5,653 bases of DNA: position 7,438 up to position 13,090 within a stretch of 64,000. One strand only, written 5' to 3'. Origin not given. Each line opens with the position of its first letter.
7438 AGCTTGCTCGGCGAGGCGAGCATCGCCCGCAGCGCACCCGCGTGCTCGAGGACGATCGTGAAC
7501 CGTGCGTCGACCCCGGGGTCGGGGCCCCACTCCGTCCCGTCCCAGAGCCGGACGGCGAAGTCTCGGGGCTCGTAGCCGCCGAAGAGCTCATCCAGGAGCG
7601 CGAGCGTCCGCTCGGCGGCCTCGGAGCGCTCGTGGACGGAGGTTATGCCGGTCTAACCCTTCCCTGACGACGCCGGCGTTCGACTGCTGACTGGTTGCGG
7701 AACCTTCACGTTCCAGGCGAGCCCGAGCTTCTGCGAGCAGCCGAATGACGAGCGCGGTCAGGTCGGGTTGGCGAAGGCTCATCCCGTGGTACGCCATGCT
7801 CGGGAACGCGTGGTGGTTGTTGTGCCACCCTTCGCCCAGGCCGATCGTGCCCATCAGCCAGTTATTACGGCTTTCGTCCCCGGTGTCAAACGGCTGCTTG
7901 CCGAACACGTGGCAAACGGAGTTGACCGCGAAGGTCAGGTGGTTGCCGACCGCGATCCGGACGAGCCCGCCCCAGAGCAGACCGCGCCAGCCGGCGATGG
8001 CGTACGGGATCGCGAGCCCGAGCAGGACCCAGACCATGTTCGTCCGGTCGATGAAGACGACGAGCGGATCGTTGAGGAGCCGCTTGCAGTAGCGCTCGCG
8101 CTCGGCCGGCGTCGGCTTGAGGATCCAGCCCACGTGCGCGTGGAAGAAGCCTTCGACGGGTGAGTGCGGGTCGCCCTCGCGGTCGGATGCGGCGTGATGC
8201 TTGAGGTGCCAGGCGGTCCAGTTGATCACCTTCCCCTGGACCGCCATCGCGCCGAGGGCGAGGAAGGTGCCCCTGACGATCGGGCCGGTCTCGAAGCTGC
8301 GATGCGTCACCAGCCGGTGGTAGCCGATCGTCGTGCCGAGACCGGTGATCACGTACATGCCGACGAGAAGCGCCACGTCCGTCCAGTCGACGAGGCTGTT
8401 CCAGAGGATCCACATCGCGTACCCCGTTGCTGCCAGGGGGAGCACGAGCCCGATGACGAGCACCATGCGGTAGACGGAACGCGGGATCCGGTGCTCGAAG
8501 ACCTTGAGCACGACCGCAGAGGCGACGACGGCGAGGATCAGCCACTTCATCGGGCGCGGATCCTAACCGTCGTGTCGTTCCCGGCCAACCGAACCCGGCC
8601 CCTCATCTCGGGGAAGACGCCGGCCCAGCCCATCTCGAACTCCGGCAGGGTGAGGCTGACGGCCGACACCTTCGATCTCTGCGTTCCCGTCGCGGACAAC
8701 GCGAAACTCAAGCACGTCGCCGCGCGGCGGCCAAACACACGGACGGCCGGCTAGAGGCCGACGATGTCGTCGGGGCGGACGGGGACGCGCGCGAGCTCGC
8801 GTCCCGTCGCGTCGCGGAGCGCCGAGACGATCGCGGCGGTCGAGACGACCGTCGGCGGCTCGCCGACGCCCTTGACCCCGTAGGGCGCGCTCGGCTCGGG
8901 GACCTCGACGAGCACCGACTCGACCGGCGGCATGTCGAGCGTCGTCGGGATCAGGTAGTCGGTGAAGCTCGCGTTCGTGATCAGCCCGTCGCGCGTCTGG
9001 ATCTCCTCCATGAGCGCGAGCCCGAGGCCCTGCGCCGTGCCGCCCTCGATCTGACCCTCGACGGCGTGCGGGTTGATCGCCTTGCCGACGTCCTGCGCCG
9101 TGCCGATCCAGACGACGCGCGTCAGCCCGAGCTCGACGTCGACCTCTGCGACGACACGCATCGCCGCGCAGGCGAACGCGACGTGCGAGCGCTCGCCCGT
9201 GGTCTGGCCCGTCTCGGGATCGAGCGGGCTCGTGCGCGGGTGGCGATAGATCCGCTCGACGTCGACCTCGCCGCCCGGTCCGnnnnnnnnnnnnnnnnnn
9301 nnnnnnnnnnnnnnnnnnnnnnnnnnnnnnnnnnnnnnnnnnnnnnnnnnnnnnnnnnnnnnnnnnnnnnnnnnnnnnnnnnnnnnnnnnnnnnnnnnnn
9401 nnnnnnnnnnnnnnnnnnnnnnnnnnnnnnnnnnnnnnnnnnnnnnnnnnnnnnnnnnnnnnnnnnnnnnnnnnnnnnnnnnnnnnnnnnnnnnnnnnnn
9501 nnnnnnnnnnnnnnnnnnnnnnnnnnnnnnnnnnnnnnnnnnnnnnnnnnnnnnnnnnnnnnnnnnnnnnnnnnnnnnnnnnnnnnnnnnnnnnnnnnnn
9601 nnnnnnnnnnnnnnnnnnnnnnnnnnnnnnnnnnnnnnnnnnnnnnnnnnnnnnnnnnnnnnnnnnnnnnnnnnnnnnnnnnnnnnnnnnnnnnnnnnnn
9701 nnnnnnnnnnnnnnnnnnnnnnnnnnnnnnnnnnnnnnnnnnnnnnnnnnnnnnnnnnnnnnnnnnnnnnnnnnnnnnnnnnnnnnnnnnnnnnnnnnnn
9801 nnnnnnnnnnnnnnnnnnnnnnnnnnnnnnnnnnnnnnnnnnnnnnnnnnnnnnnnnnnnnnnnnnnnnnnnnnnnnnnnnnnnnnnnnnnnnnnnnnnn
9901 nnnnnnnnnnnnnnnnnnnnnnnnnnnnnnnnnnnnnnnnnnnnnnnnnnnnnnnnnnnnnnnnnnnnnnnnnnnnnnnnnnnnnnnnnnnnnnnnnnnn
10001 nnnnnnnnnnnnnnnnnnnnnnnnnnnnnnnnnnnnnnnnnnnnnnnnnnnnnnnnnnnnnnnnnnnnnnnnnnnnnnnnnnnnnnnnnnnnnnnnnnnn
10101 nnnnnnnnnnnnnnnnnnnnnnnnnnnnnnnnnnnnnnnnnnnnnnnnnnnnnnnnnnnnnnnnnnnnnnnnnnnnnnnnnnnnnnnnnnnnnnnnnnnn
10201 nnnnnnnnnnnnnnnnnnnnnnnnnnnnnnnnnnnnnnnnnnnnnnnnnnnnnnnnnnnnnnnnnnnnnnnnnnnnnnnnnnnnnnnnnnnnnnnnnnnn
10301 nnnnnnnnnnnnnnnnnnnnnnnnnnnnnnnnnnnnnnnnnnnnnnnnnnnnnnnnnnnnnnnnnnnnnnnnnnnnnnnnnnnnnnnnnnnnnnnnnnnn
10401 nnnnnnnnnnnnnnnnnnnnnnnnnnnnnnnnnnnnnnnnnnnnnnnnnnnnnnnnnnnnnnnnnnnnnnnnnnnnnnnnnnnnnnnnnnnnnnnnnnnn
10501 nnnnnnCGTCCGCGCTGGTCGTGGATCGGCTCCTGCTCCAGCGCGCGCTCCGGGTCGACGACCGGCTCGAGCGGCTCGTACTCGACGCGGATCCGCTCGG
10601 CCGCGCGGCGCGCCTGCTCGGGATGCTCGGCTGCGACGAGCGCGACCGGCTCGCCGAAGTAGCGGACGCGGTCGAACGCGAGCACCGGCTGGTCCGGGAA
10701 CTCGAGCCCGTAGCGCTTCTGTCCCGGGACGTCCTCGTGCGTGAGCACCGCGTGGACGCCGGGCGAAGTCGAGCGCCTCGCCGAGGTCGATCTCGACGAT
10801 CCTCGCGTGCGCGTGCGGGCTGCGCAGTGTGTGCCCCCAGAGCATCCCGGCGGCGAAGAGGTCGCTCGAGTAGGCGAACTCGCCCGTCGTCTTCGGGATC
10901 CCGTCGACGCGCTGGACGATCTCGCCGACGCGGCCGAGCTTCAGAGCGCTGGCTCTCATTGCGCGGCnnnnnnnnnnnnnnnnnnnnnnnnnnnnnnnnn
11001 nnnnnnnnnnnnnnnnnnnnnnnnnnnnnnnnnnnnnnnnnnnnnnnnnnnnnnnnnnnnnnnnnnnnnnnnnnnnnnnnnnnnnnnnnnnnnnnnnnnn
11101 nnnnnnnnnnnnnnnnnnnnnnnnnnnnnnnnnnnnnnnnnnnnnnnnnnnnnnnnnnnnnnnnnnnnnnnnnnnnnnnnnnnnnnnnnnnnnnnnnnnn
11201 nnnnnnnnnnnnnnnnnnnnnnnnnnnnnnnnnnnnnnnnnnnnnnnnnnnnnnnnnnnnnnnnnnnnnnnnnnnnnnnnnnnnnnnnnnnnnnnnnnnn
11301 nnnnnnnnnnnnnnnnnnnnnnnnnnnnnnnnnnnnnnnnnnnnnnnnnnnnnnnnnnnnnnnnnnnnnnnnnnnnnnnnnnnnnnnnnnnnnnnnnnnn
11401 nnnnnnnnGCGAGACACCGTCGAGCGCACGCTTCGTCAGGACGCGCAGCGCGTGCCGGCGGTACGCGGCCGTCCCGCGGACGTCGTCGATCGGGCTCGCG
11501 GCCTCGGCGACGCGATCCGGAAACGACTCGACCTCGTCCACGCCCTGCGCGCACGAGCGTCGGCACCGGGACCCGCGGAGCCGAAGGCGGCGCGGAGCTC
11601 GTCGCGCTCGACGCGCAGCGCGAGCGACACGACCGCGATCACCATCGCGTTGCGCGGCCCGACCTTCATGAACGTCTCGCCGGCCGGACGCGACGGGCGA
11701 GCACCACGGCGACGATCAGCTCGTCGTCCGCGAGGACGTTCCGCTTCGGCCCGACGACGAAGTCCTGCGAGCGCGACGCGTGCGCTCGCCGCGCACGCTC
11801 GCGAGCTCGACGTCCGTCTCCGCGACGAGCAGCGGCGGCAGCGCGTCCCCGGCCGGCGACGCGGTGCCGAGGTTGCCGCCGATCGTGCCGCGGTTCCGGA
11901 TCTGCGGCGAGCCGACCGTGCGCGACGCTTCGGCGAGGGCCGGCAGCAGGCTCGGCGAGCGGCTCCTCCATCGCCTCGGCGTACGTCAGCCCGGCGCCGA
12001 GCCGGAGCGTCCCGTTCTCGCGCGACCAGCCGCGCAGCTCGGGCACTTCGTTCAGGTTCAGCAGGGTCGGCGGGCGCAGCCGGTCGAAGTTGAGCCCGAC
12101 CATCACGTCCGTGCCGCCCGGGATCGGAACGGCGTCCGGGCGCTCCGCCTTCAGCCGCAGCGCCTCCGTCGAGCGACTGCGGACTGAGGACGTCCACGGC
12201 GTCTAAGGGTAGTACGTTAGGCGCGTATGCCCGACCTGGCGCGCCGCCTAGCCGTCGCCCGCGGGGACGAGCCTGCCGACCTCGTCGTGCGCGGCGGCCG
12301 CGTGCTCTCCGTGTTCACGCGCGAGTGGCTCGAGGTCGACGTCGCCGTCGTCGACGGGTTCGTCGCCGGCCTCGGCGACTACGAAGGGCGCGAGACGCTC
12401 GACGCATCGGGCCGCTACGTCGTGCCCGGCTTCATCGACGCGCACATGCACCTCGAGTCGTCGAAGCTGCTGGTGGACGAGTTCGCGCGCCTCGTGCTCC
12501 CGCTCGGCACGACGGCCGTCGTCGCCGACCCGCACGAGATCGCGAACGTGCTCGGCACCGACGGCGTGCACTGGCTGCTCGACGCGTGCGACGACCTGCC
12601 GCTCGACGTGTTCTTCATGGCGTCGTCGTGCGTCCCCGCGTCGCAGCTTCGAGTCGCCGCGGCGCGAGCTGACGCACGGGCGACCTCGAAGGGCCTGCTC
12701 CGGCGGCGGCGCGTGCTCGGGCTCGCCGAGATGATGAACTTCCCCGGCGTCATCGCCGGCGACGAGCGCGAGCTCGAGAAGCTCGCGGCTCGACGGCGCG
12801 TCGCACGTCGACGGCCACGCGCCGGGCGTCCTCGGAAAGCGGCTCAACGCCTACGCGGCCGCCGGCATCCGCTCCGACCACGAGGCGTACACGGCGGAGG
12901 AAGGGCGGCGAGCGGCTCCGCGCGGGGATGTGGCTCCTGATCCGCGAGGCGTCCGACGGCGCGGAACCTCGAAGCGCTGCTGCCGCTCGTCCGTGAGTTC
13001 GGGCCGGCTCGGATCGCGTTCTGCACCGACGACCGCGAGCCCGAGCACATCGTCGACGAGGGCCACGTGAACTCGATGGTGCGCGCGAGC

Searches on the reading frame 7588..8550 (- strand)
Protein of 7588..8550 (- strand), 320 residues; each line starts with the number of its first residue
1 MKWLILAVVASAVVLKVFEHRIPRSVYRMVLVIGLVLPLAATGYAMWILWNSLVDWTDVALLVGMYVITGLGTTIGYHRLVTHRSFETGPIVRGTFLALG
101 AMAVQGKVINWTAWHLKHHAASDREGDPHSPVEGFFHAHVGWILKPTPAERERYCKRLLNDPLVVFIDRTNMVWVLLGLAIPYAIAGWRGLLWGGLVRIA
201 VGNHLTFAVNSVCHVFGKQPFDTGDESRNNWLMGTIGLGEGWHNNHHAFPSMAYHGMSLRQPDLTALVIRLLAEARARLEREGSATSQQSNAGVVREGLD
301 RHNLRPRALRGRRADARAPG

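Call 86: search_protein_families(library=pfam, proteins=[window:7588-8550:-], max_evalue=0.0001)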
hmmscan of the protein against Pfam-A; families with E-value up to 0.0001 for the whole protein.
window:7588-8550:- (320 aa): 1 family
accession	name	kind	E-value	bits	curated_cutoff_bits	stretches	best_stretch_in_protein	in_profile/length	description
PF00487.30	FA_desaturase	-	3.9e-20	73.1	29.7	1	60-258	7-232/253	Fatty acid desaturase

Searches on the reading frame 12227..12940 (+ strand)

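Call 86: search_protein_families(library=pfam, proteins=[window:12227-12940:+], max_evalue=0.0001)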
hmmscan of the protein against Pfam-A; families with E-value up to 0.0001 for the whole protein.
window:12227-12940:+ (237 aa): 2 families
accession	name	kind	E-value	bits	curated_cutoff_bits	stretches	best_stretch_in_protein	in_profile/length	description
PF01979.26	Amidohydro_1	-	5.7e-17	62.4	25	1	64-180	1-135/345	Amidohydrolase family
PF07969.17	Amidohydro_3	-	5.4e-07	29.9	29.7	1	56-83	1-28/472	Amidohydrolase family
